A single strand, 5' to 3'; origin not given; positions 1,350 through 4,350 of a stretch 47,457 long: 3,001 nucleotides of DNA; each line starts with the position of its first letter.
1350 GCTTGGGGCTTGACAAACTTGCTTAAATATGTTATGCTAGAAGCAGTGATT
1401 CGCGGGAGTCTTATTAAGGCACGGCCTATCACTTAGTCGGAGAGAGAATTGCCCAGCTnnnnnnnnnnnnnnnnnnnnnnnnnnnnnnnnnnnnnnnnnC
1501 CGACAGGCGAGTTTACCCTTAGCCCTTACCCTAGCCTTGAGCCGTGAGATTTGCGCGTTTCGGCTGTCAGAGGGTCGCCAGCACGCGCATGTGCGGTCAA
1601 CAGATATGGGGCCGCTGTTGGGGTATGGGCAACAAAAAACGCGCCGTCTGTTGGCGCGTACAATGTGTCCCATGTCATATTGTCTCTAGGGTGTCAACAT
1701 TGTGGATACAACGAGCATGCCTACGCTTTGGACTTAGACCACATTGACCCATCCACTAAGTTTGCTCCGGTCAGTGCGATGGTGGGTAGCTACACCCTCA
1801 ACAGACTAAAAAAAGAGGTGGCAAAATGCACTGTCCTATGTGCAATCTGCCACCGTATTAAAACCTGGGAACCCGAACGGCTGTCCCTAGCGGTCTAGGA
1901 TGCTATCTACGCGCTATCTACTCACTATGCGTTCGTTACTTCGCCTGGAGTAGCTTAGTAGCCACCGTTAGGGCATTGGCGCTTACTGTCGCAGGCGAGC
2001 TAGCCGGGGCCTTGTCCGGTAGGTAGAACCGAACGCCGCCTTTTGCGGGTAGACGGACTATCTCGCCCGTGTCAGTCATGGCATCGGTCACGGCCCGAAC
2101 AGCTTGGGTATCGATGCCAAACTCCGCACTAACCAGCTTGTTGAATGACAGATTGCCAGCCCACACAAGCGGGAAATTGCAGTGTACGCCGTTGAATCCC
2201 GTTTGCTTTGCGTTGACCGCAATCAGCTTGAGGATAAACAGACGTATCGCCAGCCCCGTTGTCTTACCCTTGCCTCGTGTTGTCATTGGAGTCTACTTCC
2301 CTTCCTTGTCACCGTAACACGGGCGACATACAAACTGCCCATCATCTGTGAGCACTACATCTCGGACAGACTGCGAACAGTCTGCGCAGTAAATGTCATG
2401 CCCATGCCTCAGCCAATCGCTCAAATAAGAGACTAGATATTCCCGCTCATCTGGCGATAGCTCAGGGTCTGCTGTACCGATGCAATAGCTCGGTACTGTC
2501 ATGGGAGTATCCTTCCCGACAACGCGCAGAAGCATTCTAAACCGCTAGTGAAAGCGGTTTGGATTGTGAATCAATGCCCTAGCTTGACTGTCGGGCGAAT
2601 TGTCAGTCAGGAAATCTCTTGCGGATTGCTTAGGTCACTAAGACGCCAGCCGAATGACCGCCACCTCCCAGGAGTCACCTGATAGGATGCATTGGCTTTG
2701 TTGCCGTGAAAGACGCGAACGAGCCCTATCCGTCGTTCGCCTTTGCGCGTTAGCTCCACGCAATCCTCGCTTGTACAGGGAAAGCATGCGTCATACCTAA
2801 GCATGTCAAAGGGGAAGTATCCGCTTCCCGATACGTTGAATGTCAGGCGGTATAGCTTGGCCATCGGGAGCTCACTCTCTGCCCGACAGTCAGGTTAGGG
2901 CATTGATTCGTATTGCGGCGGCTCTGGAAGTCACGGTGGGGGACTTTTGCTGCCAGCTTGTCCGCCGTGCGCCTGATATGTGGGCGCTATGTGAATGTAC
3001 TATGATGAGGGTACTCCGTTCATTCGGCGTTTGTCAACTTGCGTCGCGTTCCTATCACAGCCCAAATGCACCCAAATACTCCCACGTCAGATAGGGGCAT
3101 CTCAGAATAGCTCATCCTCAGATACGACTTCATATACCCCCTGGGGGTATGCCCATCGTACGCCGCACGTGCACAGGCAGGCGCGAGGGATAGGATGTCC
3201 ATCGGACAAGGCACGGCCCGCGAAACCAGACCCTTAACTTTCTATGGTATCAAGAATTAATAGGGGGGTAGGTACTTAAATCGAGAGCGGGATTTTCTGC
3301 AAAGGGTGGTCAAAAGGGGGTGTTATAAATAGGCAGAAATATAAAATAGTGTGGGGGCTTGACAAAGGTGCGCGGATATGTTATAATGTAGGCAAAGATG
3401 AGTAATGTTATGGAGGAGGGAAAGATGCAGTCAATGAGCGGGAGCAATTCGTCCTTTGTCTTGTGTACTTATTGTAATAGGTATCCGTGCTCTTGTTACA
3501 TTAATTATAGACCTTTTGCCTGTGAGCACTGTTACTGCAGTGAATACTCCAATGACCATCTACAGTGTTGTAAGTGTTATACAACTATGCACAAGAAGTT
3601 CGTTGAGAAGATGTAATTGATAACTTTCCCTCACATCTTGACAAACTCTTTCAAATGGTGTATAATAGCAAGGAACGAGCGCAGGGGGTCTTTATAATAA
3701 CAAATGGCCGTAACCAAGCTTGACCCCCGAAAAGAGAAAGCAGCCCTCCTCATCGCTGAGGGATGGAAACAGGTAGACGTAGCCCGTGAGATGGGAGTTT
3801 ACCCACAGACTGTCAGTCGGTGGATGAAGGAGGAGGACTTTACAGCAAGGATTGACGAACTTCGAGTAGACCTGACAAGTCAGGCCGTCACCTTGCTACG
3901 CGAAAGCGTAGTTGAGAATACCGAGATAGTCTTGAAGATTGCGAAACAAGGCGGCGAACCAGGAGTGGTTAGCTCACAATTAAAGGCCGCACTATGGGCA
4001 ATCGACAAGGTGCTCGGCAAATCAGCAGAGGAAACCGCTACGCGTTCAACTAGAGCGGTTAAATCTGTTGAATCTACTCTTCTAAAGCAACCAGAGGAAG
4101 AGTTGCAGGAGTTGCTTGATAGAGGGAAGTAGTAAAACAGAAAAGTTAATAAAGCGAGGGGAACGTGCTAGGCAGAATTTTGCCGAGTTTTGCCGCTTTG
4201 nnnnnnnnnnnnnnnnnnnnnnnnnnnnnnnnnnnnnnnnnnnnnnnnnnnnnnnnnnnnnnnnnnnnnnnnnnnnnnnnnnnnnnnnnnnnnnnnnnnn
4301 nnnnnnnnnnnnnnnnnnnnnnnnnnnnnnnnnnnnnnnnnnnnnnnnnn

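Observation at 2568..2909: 85-aa ORF bracketed by 29-bp inverted repeats (27/29 identical)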

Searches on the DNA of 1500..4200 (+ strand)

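Call 4: search_dna_similar(query=window:1500-4200:+, collection=phages, mode=distant, max_rows=30)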
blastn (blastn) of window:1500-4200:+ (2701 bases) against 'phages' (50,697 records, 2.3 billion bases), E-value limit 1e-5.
No match.

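Call 83: search_dna_similar(query=window:2560-2915:+, collection=plasmids, mode=distant, max_evalue=10, max_rows=15)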
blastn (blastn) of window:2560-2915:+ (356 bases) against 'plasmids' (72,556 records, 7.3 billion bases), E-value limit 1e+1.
Records with a match: 1; places in all: 1; records where one place covers at least 80% of the query: 0.
Best place of each record, by identity: >=99% 1.
By first word of the organism name: Rhodococcus 1.
By predicted mobility (MOB-suite, as given by PLSDB): mobilizable 1.
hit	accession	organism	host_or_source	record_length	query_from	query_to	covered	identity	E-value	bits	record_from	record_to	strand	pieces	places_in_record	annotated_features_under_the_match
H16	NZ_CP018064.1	Rhodococcus sp. 2G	cell culture,soil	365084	322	342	6%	100.0%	4e+0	39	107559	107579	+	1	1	AMP-binding protein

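Call 84: search_dna_similar(query=window:2560-2915:+, collection=phages, mode=distant, max_evalue=10, max_rows=15)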
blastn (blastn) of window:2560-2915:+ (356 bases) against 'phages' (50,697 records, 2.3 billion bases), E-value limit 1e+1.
Records with a match: 42; places in all: 42; records where one place covers at least 80% of the query: 0.
Best place of each record, by identity: 90-95% 2; 80-90% 40.
By first word of the organism name: Salmonella 16; Citrobacter 15; Escherichia 8; Sporosarcina 1; Bacteriophage 1; Streptococcus 1.
By host as written in the record: Citrobacter freundii 13; - 4; Salmonella typhimurium ATCC 13111 3; Escherichia coli 3; Salmonella enterica subsp. enterica serovar Infantis 2; Salmonella typhimurium 2; Salmonella enterica subsp. enterica serovar Pullorum 2; Salmonella sp. 2; and 11 more.
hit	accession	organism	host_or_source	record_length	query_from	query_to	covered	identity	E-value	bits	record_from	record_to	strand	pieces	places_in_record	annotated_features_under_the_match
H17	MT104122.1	Sporosarcina phage Lietuvens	Sporosarcina aquimarina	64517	167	206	11%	80.0%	4e+0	37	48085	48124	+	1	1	hypothetical protein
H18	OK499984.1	Escherichia phage vB_EcoD_Mishu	Escherichia Coli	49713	7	44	11%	81.6%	4e+0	38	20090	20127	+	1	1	none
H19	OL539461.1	Citrobacter phage_vB_CfrD_Devorator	Citrobacter freundii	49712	7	44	11%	81.6%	4e+0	38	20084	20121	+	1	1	none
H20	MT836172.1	Bacteriophage sp.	human fecal samples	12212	115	145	9%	87.1%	1e+0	39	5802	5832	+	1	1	record has no annotation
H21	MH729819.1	Citrobacter phage Sazh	Citrobacter freundii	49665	7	36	8%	90.0%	3e-1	42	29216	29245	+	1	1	none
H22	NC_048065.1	Citrobacter phage Sazh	Citrobacter freundii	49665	7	36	8%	90.0%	3e-1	42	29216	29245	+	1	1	none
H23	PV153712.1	Salmonella phage vB_GS156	Salmonella enterica subsp. enterica ...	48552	7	36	8%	86.7%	4e+0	37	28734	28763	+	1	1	none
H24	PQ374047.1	Salmonella phage vB_SeTS_UALMA_PCST1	Salmonella enterica subsp. enterica ...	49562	7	36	8%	86.7%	4e+0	37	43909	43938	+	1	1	none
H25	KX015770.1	Salmonella phage phSE-2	Salmonella typhimurium ATCC 13111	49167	7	36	8%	86.7%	4e+0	37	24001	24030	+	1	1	none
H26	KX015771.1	Salmonella phage phSE-5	Salmonella typhimurium ATCC 13111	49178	7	36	8%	86.7%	4e+0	37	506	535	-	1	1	none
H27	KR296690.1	Salmonella phage 36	Salmonella typhimurium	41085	7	36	8%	86.7%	4e+0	37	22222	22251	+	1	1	none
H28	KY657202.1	Salmonella phage GJL01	Salmonella pullorum SP1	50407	7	36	8%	86.7%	4e+0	37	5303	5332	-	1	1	none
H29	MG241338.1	Salmonella phage YSP2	Salmonella enterica subsp. enterica ...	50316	7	36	8%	86.7%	4e+0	37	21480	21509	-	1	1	none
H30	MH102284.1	Salmonella phage vB_SenS_PHB07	Salmonella sp.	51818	7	36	8%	86.7%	4e+0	37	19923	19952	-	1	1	none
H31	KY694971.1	Citrobacter phage CF1 DK-2017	Citrobacter freundii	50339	7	36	8%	86.7%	4e+0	37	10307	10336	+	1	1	none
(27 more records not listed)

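Call 85: get_annotated_region(hit=H21, flank=1200)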
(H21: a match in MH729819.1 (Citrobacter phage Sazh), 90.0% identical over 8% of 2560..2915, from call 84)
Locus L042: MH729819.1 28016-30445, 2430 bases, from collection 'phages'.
description: Citrobacter phage Sazh, complete genome.
organism: Citrobacter phage Sazh (NCBI taxid 2315629)
taxonomy: Viruses; Duplodnaviria; Heunggongvirae; Uroviricota; Caudoviricetes; Drexlerviridae; Tempevirinae; Tlsvirus; Tlsvirus sazh
host: Citrobacter freundii; source: wastewater; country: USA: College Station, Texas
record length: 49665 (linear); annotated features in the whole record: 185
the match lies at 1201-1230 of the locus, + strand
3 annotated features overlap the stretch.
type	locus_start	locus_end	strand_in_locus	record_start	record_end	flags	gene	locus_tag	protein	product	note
CDS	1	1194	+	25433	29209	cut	-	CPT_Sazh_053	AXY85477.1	tail fiber protein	Lambdap21 tail:host specificity; T1p33 putative tail fiber score 0; Putative tail fiber protein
regulatory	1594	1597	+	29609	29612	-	-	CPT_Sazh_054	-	ribosome_binding_site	CPT_Sazh_054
CDS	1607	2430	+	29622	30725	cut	-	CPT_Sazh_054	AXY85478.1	exodeoxyribonuclease VIII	T1p29 exodeoxyribonuclease VIII; exodeoxyribonuclease VIII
